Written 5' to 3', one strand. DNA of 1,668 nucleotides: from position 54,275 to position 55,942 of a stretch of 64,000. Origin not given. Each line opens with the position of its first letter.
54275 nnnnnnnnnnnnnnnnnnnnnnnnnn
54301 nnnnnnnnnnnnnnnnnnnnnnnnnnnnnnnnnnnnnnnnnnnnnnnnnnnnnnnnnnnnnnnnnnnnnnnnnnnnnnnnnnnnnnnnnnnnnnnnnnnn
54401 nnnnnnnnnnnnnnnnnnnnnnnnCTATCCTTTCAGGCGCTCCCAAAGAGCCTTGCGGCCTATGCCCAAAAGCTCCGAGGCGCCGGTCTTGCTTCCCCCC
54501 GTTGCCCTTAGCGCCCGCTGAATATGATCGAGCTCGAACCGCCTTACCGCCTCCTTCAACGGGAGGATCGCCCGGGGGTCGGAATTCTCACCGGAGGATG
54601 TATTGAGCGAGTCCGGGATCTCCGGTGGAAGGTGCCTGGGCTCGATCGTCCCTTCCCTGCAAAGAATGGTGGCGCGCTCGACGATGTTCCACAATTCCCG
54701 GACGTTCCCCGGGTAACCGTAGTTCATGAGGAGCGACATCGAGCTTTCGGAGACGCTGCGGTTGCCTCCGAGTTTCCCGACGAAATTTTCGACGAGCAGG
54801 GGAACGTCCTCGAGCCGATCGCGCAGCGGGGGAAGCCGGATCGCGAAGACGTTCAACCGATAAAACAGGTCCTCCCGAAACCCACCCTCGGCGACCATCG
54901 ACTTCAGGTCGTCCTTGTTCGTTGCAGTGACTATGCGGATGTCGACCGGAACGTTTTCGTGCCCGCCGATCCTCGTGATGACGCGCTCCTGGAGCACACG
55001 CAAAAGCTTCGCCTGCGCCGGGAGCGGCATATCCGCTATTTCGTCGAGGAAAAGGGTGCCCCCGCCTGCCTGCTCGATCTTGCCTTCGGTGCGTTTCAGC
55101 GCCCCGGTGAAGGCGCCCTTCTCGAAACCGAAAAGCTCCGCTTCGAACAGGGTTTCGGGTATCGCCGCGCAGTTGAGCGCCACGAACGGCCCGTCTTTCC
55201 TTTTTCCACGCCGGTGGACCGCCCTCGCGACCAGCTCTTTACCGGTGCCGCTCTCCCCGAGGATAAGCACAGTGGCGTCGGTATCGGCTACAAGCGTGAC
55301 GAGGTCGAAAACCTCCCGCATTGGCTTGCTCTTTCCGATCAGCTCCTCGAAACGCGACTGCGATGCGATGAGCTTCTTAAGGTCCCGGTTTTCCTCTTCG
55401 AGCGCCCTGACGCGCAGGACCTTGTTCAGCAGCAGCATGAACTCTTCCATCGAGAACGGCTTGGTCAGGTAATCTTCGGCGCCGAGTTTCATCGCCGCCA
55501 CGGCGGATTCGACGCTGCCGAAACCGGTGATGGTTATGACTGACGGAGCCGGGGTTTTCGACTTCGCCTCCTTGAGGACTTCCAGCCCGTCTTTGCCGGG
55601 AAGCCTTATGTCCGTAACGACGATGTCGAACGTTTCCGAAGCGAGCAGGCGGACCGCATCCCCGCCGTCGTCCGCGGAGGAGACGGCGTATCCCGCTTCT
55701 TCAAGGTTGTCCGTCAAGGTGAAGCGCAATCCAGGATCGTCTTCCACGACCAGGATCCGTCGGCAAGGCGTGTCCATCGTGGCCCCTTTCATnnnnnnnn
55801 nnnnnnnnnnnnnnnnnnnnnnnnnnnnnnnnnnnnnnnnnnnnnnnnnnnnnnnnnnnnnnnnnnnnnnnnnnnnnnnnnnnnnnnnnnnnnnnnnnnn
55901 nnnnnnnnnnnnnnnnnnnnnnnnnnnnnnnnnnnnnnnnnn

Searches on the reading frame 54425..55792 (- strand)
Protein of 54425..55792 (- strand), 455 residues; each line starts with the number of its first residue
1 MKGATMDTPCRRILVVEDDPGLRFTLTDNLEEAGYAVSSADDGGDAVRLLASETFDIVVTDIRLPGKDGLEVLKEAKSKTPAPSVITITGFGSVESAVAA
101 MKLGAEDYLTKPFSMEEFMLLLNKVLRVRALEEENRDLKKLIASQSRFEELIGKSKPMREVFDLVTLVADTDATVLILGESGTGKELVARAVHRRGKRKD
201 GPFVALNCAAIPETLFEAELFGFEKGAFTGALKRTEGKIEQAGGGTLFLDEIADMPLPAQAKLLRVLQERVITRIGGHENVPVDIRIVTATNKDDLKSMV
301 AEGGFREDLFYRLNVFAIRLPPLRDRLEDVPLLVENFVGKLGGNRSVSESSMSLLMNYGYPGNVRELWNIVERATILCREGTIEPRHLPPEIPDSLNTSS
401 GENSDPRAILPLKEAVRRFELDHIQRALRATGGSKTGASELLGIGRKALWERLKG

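Call 9: search_protein_families(library=pfam, proteins=[window:54425-55792:-])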
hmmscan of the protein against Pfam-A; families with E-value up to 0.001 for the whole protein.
window:54425-55792:- (455 aa): 7 families
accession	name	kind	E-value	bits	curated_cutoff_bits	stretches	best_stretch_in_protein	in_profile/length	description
PF00158.32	Sigma54_activat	-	3.1e-70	235.7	20.2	1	151-318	1-167/168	Sigma-54 interaction domain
PF00072.30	Response_reg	-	1.4e-28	99.7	30.2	1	13-120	1-108/111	Response regulator receiver domain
PF14532.12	Sigma54_activ_2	-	3.7e-21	76.3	25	1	152-323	1-138/138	Sigma-54 interaction domain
PF25601.1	AAA_lid_14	-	3.7e-20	72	27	1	324-399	1-81/87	AAA+ ATPase lid domain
PF02954.25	HTH_8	-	1.8e-10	40.8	22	1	416-454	2-40/42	Bacterial regulatory protein, Fis family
PF07728.20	AAA_5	-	6.9e-07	29.8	22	1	175-295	2-125/139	AAA domain (dynein-related subfamily)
PF01078.27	Mg_chelatase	-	0.00017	21.5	20.3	0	230-293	93-158/207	Magnesium chelatase, subunit ChlI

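Call 11: find_encoding_contigs(protein=window:54425-55792:-, flank=10000, max_places=6)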
Protein window:54425-55792:- (455 aa): no gene with exactly this product is on record in the collection.

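Call 12: find_related_loci(query=window:54425-55792:-, collection=genome_contigs, flank=6000)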
Query window:54425-55792:- (455 aa) in genome_contigs; peptide patterns used: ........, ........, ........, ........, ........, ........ (x = any residue, [..] = any of these).
600 stretches matched a pattern (row limit reached: there are more); 596 encode a relative of the query (tblastn E <= 1e-3); the best 80 are kept; 80 distinct loci.
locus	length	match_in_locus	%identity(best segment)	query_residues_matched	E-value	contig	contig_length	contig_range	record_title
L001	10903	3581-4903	49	13-453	1e-130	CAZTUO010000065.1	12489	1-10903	MAG TPA_asm: uncultured Nitrospira sp. isolate binchicken_co30_85 genome assembly, contig: NODE_3327_length_12489_cov_4.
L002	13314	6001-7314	47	12-444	4e-117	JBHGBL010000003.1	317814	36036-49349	MAG: Vicinamibacterales bacterium isolate SBS.BIN.101 SBSBIN101_contig_3, whole genome shotgun sequence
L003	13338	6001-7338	43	6-453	4e-116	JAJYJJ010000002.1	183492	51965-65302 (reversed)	MAG: Nitrospirae bacterium isolate DBS2-1.bin158 NODE_98_length_183492_cov_4.590489, whole genome shotgun sequence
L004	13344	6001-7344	44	7-454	3e-115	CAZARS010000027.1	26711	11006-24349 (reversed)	MAG TPA_asm: uncultured Desulfobacca sp. isolate binchicken_co135_197 genome assembly, contig: NODE_3259_length_26711_co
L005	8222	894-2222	45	13-455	9e-115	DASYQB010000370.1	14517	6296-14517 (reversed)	MAG TPA_asm: Candidatus Methylomirabilota bacterium isolate SMAG_U4473 k141_2763254, whole genome shotgun sequence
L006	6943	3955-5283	44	13-454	3e-114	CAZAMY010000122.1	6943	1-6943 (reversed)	MAG TPA_asm: uncultured Sediminispirochaeta sp. isolate binchicken_co13_30 genome assembly, contig: NODE_18270_length_69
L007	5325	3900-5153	48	12-426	1e-114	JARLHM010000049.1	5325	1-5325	MAG: Syntrophaceae bacterium isolate MAG_BA410 MetaBAT2_Bin_410_Anoxic_k141_247422, whole genome shotgun sequence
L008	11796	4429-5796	42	11-453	1e-113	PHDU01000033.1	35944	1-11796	MAG: Bacteroidetes bacterium HGW-Bacteroidetes-1 bjp_ig2103_scaffold_610, whole genome shotgun sequence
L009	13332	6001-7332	44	11-455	1e-113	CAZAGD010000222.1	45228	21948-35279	MAG TPA_asm: uncultured Syntrophaceae bacterium isolate SRP231805_co4_146 genome assembly, contig: k141_143017, whole ge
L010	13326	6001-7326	45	13-454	2e-113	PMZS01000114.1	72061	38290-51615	MAG: Spirochaetaceae bacterium isolate fen_1364 73.20110800_E3D.78_contig_35159, whole genome shotgun sequence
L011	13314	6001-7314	44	12-454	3e-113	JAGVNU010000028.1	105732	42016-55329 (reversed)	MAG: Thermodesulfovibrionia bacterium isolate DeMMO3_26 c_000000002131, whole genome shotgun sequence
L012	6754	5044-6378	44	10-454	1e-112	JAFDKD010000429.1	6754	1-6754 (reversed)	MAG: Deltaproteobacteria bacterium isolate Meg22_24_Bin_96 Meg22_24_Bin_96_scaffold_71707, whole genome shotgun sequence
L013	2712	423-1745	46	12-454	2e-117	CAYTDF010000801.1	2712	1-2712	MAG TPA_asm: uncultured bacterium isolate SRP308112_co1_364 genome assembly, contig: NODE_81461_length_2712_cov_2.789989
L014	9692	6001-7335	44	13-455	2e-112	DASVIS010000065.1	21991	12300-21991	MAG TPA_asm: Vicinamibacterales bacterium isolate SMAG_U2999 k141_973184, whole genome shotgun sequence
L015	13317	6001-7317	45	13-454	4e-112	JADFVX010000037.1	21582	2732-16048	MAG: Proteobacteria bacterium isolate C1.bin.36 k83_712537, whole genome shotgun sequence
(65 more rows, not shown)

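Call 14: find_homologous_proteins(query=window:54425-55792:-, max_evalue=1e-60)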
Query window:54425-55792:- (455 aa): 7985 proteins with E <= 1e-60 among 8000 candidates; the best 120 are listed.
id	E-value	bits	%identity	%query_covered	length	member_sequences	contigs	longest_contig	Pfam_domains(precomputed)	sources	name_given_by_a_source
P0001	2.7e-291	984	100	99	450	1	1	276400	PF00158.33,PF25601.2,PF02954.26,PF14532.13,PF07728.21,PF00072.31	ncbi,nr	ncbi:MAG: sigma-54-dependent Fis family transcriptional regulator [Deltaproteobacteria bacterium]|nr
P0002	2.9e-249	845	86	99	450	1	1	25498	PF00158.33,PF25601.2,PF02954.26,PF14532.13,PF07728.21,PF00072.31,PF01078.28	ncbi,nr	ncbi:MAG: sigma-54-dependent Fis family transcriptional regulator [Deltaproteobacteria bacterium]|nr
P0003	2.5e-246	835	85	99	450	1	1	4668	PF00158.33,PF25601.2,PF02954.26,PF14532.13,PF07728.21,PF00072.31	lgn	-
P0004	1.0e-243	827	84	99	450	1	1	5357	PF00158.33,PF25601.2,PF02954.26,PF14532.13,PF07728.21,PF00072.31,PF01078.28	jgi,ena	-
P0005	2.0e-224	763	78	99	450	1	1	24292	PF00158.33,PF25601.2,PF02954.26,PF14532.13,PF07728.21,PF00072.31,PF01078.28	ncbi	-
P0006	3.2e-224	763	77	99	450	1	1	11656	PF20030.6,PF00158.33,PF25601.2,PF02954.26,PF14532.13,PF07728.21,PF00072.31,PF01078.28,PF13191.13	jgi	jgi:DNA-binding NtrC family response regulator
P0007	1.2e-223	761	76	99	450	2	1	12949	PF20030.6,PF00158.33,PF25601.2,PF02954.26,PF14532.13,PF07728.21,PF00072.31,PF01078.28,PF13191.13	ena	-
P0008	1.8e-223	760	76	99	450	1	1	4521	PF20030.6,PF00158.33,PF25601.2,PF02954.26,PF14532.13,PF07728.21,PF00072.31,PF01078.28,PF13191.13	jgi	jgi:DNA-binding NtrC family response regulator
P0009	2.3e-223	760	77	99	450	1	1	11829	PF00158.33,PF25601.2,PF02954.26,PF14532.13,PF07728.21,PF00072.31,PF01078.28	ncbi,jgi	jgi:DNA-binding NtrC family response regulator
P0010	4.0e-223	759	76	99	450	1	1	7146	PF20030.6,PF00158.33,PF25601.2,PF02954.26,PF14532.13,PF07728.21,PF00072.31,PF01078.28,PF13191.13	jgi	jgi:DNA-binding NtrC family response regulator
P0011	4.7e-223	759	76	99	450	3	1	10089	PF20030.6,PF00158.33,PF25601.2,PF02954.26,PF14532.13,PF07728.21,PF00072.31,PF01078.28,PF13191.13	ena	-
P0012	4.0e-221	752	76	99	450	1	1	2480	PF20030.6,PF00158.33,PF25601.2,PF02954.26,PF14532.13,PF07728.21,PF00072.31,PF01078.28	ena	-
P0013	8.8e-221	751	76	99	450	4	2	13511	PF00158.33,PF25601.2,PF02954.26,PF14532.13,PF07728.21,PF00072.31,PF01078.28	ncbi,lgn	-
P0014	2.1e-220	750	76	99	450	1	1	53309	PF00158.33,PF25601.2,PF02954.26,PF14532.13,PF07728.21,PF00072.31,PF01078.28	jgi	jgi:DNA-binding NtrC family response regulator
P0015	3.7e-218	743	75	99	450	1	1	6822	PF20030.6,PF00158.33,PF25601.2,PF02954.26,PF14532.13,PF07728.21,PF00072.31,PF01078.28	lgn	-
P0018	4.3e-214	729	73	99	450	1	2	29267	PF00158.33,PF25601.2,PF02954.26,PF14532.13,PF07728.21,PF00072.31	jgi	jgi:two-component system NtrC family response regulator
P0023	5.2e-212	722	73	99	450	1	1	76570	PF00158.33,PF25601.2,PF02954.26,PF14532.13,PF07728.21,PF00072.31,PF01078.28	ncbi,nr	ncbi:MAG: sigma-54-dependent Fis family transcriptional regulator [Deltaproteobacteria bacterium]|nr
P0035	2.6e-201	687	71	98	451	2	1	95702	PF00158.33,PF25601.2,PF02954.26,PF14532.13,PF07728.21,PF00072.31,PF01078.28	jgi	jgi:two-component system, NtrC family, response regulator AtoC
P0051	5.0e-199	680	69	98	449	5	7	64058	PF00158.33,PF25601.2,PF02954.26,PF14532.13,PF07728.21,PF00072.31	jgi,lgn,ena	-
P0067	4.0e-197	673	69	98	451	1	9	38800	PF00158.33,PF25601.2,PF02954.26,PF14532.13,PF07728.21,PF00072.31,PF01078.28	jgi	jgi:DNA-binding NtrC family response regulator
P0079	8.0e-196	669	67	99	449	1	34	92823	PF00158.33,PF25601.2,PF02954.26,PF14532.13,PF07728.21,PF00072.31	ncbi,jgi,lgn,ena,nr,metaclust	ncbi:MAG: hypothetical protein A2X91_03295 [Deltaproteobacteria bacterium GWB2_65_81]|nr:MAG: hypoth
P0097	3.9e-190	650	67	99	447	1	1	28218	PF00158.33,PF25601.2,PF02954.26,PF14532.13,PF07728.21,PF00072.31,PF01078.28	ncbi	ncbi:MAG: sigma-54 dependent transcriptional regulator [Thermodesulfobacteriota bacterium]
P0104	5.6e-151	521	55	99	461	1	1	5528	PF00158.33,PF25601.2,PF02954.26,PF00004.36,PF14532.13,PF07728.21,PF00072.31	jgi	jgi:two-component system response regulator PilR (NtrC family)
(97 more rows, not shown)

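Call 15: find_encoding_contigs(protein=P0002, flank=6000, max_places=2)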
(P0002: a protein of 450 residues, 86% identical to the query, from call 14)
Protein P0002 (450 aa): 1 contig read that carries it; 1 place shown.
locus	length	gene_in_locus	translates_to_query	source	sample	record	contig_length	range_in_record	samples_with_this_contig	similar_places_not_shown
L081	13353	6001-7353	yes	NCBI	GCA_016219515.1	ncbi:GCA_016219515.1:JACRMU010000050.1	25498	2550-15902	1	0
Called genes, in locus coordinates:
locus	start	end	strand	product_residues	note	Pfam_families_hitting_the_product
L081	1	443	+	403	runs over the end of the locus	PF00266:Aminotran_5, PF01212:Beta_elim_lyase, PF01041:DegT_DnrJ_EryC1 (weak)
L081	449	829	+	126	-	PF01592:NifU_N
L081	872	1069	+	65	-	PF02915:Rubrerythrin (weak), PF09537:DUF2383 (weak)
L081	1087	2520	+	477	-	PF01406:tRNA-synt_1e, PF09334:tRNA-synt_1g (faint), PF23493:CysS_C (faint)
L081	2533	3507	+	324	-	PF08100:Dimerisation, PF00891:Methyltransf_2, PF05175:MTS, PF13489:Methyltransf_23, PF13847:Methyltransf_31, PF08241:Methyltransf_11, PF08242:Methyltransf_12, PF13649:Methyltransf_25, +1 more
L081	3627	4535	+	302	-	PF12974:Phosphonate-bd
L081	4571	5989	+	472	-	PF17203:sCache_3_2, PF00672:HAMP, PF00512:HisKA, PF02518:HATPase_c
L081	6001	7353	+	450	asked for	PF00072:Response_reg, PF00158:Sigma54_activat, PF01078:Mg_chelatase (faint), PF14532:Sigma54_activ_2, PF07728:AAA_5 (weak), PF25601:AAA_lid_14, PF02954:HTH_8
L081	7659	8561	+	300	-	PF22113:Mtrc-MtrF_II-IV_dom (faint), PF13435:Cytochrome_C554 (faint), PF22678:Cytochrom_c_NrfB-like (weak), PF09699:Paired_CXXCH_1, PF14537:Cytochrom_c3_2 (weak), PF09699:Paired_CXXCH_1, PF14522:Cytochrome_C7 (weak), PF09699:Paired_CXXCH_1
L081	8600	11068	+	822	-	PF11854:MtrB_PioB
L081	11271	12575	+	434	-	PF22113:Mtrc-MtrF_II-IV_dom (faint), PF14522:Cytochrome_C7 (faint), PF14537:Cytochrom_c3_2 (faint), PF09699:Paired_CXXCH_1 (faint)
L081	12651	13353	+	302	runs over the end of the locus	PF12974:Phosphonate-bd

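Call 16: find_encoding_contigs(protein=P0005, flank=6000, max_places=2)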
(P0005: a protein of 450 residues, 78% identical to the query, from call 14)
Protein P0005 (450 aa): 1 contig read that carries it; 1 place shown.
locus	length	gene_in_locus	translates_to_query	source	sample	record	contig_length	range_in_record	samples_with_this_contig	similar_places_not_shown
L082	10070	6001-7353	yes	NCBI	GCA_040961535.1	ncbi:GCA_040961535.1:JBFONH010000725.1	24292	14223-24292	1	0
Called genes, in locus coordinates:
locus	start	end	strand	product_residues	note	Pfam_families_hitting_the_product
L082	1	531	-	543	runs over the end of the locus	PF06418:CTP_synth_N, PF00117:GATase, PF07722:Peptidase_C26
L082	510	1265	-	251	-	PF02348:CTP_transf_3, PF12804:NTP_transf_3 (weak)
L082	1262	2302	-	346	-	PF01118:Semialdhyde_dh, PF22698:Semialdhyde_dhC_1, PF02774:Semialdhyde_dhC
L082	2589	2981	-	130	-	PF00380:Ribosomal_S9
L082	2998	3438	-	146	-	PF00572:Ribosomal_L13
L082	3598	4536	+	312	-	PF12974:Phosphonate-bd, PF09084:NMT1 (faint)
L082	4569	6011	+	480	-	PF17203:sCache_3_2, PF00672:HAMP (weak), PF00512:HisKA, PF02518:HATPase_c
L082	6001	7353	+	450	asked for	PF00072:Response_reg, PF00158:Sigma54_activat, PF01078:Mg_chelatase (faint), PF14532:Sigma54_activ_2, PF07728:AAA_5, PF25601:AAA_lid_14, PF02954:HTH_8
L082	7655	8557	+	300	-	PF22113:Mtrc-MtrF_II-IV_dom (faint), PF13435:Cytochrome_C554 (faint), PF22678:Cytochrom_c_NrfB-like, PF09699:Paired_CXXCH_1 (weak), PF14537:Cytochrom_c3_2 (weak), PF14522:Cytochrome_C7 (weak), PF09699:Paired_CXXCH_1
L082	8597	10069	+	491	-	?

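Call 17: find_encoding_contigs(protein=P0014, flank=6000, max_places=2)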
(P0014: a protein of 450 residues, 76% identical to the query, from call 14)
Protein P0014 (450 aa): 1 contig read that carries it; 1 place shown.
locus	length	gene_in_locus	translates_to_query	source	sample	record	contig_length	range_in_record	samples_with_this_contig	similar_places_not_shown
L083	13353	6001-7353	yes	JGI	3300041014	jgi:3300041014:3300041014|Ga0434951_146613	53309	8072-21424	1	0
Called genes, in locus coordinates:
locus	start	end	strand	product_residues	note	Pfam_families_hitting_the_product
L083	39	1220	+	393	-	PF07995:GSDH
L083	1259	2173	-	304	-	PF20244:DUF6599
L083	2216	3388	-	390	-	PF00248:Aldo_ket_red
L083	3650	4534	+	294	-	PF12974:Phosphonate-bd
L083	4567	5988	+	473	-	PF17203:sCache_3_2 (weak), PF00672:HAMP, PF00512:HisKA, PF02518:HATPase_c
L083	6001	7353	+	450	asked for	PF00072:Response_reg, PF00158:Sigma54_activat, PF01078:Mg_chelatase (faint), PF14532:Sigma54_activ_2, PF07728:AAA_5, PF25601:AAA_lid_14, PF02954:HTH_8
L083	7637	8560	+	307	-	PF13435:Cytochrome_C554 (faint), PF22113:Mtrc-MtrF_II-IV_dom (faint), PF22678:Cytochrom_c_NrfB-like, PF09699:Paired_CXXCH_1, PF14537:Cytochrom_c3_2 (weak), PF09699:Paired_CXXCH_1, PF14522:Cytochrome_C7 (weak), PF09699:Paired_CXXCH_1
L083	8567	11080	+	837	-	PF11854:MtrB_PioB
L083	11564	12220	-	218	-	-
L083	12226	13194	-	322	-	-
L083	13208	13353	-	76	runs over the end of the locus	-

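Call 18: find_encoding_contigs(protein=P0023, flank=6000, max_places=2)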
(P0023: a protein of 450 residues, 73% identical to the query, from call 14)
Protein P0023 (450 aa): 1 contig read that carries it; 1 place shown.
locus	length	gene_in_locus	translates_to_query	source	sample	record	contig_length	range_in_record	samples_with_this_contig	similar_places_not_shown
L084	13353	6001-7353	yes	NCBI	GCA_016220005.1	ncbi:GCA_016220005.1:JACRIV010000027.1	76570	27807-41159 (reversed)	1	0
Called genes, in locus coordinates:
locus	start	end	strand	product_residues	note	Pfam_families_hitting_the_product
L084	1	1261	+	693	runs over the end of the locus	PF00580:UvrD-helicase, PF13245:AAA_19, PF13604:AAA_30 (faint), PF01443:Viral_helicase1 (faint), PF13361:UvrD_C, PF13538:UvrD_C_2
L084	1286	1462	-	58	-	PF23580:Znf_XAF1_N (faint)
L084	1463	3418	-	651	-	PF00330:Aconitase, PF00694:Aconitase_C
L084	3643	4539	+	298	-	PF12974:Phosphonate-bd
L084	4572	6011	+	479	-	PF17203:sCache_3_2, PF00672:HAMP, PF00512:HisKA, PF02518:HATPase_c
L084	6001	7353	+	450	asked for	PF00072:Response_reg, PF00158:Sigma54_activat, PF01078:Mg_chelatase (faint), PF14532:Sigma54_activ_2, PF07728:AAA_5, PF25601:AAA_lid_14, PF02954:HTH_8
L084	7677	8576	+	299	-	PF14522:Cytochrome_C7 (faint), PF22113:Mtrc-MtrF_II-IV_dom (faint), PF13435:Cytochrome_C554 (faint), PF22678:Cytochrom_c_NrfB-like, PF09699:Paired_CXXCH_1, PF14537:Cytochrom_c3_2 (weak), PF09699:Paired_CXXCH_1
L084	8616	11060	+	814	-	PF11854:MtrB_PioB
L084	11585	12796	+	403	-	-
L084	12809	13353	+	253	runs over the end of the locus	PF22113:Mtrc-MtrF_II-IV_dom (faint), PF14522:Cytochrome_C7 (faint)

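Call 19: find_encoding_contigs(protein=P0035, flank=6000, max_places=2)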
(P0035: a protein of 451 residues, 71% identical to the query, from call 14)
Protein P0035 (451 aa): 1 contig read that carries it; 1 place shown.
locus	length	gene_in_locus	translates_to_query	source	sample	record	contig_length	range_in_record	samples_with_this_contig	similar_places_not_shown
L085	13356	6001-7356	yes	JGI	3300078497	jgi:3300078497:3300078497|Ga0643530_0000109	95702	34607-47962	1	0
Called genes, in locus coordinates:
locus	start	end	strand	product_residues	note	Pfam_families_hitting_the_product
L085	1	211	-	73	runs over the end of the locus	PF09834:DUF2061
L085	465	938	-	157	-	PF13441:Gly-zipper_YMGG, PF05433:Rick_17kDa_Anti, PF13488:Gly-zipper_Omp (weak), PF16998:17kDa_Anti_2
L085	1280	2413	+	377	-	PF01041:DegT_DnrJ_EryC1, PF01212:Beta_elim_lyase, PF00266:Aminotran_5 (weak), PF01053:Cys_Met_Meta_PP (weak)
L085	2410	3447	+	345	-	PF01408:GFO_IDH_MocA, PF22725:GFO_IDH_MocA_C3 (weak)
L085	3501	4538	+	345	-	PF12974:Phosphonate-bd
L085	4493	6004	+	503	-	PF17203:sCache_3_2 (weak), PF00672:HAMP, PF00512:HisKA, PF02518:HATPase_c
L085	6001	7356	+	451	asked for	PF00072:Response_reg, PF00158:Sigma54_activat, PF01078:Mg_chelatase (faint), PF14532:Sigma54_activ_2, PF07728:AAA_5, PF25601:AAA_lid_14, PF02954:HTH_8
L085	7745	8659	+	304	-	PF22113:Mtrc-MtrF_II-IV_dom (faint), PF22678:Cytochrom_c_NrfB-like (faint), PF14522:Cytochrome_C7 (faint), PF14537:Cytochrom_c3_2 (weak), PF09699:Paired_CXXCH_1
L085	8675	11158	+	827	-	PF11854:MtrB_PioB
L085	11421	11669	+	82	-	-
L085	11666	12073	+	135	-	PF01850:PIN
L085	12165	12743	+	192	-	-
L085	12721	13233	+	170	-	PF01925:TauE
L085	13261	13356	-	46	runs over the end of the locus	PF12669:FeoB_associated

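Call 20: find_encoding_contigs(protein=P0051, flank=6000, max_places=3)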
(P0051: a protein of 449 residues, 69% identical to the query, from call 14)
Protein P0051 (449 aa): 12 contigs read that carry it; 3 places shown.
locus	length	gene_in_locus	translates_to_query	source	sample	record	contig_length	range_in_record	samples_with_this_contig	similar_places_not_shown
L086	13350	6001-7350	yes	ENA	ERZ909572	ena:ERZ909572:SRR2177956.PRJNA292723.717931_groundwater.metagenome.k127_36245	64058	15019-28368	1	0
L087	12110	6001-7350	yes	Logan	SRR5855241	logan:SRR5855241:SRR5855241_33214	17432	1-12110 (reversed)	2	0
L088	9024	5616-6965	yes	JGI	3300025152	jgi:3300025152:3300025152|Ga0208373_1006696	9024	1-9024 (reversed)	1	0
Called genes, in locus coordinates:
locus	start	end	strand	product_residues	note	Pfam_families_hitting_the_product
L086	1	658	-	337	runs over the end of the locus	PF12801:Fer4_5, PF00037:Fer4 (faint), PF12798:Fer4_3 (faint), PF12838:Fer4_7 (faint), PF12801:Fer4_5, PF13237:Fer4_10, PF14697:Fer4_21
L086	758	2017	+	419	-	PF05239:PRC (weak), PF14841:FliG_M (faint), PF03448:MgtE_N, PF00571:CBS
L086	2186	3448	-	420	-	PF01566:Nramp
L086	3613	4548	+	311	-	PF12974:Phosphonate-bd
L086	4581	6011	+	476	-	PF17203:sCache_3_2, PF00672:HAMP (weak), PF00512:HisKA, PF02518:HATPase_c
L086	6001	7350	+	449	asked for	PF00072:Response_reg, PF00158:Sigma54_activat, PF14532:Sigma54_activ_2, PF07728:AAA_5, PF25601:AAA_lid_14, PF02954:HTH_8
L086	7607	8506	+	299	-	PF14522:Cytochrome_C7 (faint), PF22113:Mtrc-MtrF_II-IV_dom (faint), PF22678:Cytochrom_c_NrfB-like, PF09699:Paired_CXXCH_1, PF14537:Cytochrom_c3_2, PF09699:Paired_CXXCH_1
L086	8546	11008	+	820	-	PF11854:MtrB_PioB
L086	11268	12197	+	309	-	PF12974:Phosphonate-bd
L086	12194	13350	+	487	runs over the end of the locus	PF00672:HAMP, PF00512:HisKA, PF02518:HATPase_c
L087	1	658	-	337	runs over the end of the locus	PF12801:Fer4_5, PF00037:Fer4 (faint), PF12798:Fer4_3 (faint), PF12838:Fer4_7 (faint), PF12801:Fer4_5, PF13237:Fer4_10, PF14697:Fer4_21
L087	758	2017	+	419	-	PF05239:PRC (weak), PF14841:FliG_M (faint), PF03448:MgtE_N, PF00571:CBS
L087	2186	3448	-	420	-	PF01566:Nramp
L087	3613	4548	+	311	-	PF12974:Phosphonate-bd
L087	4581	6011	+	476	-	PF17203:sCache_3_2, PF00672:HAMP (weak), PF00512:HisKA, PF02518:HATPase_c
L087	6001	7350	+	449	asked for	PF00072:Response_reg, PF00158:Sigma54_activat, PF14532:Sigma54_activ_2, PF07728:AAA_5, PF25601:AAA_lid_14, PF02954:HTH_8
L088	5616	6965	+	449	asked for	PF00072:Response_reg, PF00158:Sigma54_activat, PF14532:Sigma54_activ_2, PF07728:AAA_5, PF25601:AAA_lid_14, PF02954:HTH_8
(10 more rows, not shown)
